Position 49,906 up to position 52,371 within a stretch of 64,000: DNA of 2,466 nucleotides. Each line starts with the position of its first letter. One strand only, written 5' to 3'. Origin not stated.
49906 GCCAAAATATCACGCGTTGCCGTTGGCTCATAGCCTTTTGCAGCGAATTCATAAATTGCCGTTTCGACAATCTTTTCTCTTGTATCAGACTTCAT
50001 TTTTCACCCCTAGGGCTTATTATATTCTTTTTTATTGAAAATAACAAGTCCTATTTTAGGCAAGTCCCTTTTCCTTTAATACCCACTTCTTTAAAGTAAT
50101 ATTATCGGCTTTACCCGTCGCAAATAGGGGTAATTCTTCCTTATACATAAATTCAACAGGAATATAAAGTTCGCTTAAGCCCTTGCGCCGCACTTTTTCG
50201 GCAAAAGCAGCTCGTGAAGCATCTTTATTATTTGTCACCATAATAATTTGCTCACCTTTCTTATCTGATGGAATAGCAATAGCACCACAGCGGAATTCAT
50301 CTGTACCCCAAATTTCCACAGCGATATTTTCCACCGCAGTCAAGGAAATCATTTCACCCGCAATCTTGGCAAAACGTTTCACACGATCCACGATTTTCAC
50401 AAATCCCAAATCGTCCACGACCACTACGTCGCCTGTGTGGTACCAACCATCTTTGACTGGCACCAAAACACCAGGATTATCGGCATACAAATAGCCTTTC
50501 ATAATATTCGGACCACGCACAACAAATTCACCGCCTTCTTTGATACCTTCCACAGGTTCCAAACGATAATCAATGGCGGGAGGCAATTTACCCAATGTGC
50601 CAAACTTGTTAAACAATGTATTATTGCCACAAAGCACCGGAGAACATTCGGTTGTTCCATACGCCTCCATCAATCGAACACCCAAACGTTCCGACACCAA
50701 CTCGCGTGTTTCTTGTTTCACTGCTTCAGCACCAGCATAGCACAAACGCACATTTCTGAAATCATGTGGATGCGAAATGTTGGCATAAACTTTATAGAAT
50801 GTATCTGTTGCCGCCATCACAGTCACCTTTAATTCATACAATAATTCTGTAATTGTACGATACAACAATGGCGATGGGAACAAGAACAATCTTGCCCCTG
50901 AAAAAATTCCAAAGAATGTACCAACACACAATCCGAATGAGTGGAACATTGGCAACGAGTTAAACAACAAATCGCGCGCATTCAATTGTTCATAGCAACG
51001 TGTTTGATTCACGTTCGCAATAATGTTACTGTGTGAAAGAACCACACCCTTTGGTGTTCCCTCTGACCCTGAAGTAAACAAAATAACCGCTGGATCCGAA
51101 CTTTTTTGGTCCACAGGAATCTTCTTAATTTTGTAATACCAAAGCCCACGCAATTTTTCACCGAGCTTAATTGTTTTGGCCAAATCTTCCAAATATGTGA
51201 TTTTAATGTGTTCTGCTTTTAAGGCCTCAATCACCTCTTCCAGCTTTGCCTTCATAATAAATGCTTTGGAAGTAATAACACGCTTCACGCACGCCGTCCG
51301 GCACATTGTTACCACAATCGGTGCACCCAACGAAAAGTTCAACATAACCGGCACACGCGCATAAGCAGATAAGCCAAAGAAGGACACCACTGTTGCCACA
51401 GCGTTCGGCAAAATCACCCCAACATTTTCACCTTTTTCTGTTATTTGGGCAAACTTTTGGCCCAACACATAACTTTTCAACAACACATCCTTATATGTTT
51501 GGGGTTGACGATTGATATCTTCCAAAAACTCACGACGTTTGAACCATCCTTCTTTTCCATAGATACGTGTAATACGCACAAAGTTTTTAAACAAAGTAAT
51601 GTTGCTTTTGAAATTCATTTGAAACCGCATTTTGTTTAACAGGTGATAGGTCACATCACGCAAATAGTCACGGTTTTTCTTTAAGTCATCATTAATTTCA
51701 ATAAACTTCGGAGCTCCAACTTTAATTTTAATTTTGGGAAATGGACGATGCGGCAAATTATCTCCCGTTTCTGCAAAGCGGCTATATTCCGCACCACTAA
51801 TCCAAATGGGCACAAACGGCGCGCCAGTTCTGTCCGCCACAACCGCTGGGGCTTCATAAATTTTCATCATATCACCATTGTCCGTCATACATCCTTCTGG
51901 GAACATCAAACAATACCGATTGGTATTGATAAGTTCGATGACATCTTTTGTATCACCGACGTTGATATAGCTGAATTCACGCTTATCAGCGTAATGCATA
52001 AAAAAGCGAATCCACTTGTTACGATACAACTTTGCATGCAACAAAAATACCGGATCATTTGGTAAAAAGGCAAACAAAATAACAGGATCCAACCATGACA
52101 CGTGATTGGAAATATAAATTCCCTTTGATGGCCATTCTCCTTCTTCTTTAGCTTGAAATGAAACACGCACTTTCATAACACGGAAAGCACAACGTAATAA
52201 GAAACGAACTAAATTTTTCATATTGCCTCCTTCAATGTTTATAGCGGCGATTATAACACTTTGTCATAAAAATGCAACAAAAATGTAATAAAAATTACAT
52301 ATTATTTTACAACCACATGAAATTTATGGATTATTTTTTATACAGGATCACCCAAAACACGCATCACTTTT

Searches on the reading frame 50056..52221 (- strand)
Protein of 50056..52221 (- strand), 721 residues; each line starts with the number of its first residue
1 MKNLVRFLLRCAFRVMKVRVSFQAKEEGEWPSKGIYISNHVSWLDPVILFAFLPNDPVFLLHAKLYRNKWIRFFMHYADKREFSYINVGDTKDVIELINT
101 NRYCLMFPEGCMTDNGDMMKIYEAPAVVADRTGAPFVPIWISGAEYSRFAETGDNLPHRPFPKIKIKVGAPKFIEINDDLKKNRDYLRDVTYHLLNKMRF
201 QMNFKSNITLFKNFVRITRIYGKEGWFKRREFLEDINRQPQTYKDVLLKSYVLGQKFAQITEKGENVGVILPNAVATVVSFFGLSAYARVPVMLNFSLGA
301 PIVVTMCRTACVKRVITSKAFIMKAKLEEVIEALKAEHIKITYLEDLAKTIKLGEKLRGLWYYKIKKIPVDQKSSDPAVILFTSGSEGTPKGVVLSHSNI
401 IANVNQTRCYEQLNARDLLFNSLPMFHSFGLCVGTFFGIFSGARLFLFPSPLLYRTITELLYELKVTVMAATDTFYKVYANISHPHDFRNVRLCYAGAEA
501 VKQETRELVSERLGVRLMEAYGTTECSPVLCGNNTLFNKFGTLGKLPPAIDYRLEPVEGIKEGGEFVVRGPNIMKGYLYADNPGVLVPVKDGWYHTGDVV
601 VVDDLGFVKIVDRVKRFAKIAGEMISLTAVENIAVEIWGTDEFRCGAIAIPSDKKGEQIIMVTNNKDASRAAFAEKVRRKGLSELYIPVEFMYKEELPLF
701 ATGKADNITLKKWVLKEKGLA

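Call 57: search_protein_families(library=pfam, proteins=[window:50056-52221:-], max_evalue=0.001)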
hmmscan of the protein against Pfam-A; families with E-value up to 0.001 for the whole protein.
window:50056-52221:- (721 aa): 2 families
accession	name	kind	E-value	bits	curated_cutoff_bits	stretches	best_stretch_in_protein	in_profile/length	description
PF00501.34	AMP-binding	-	9.5e-57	193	29.9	1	238-578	19-384/384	AMP-binding enzyme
PF01553.26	Acyltransferase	-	6.5e-14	52.3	23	1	32-142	14-132/132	Acyltransferase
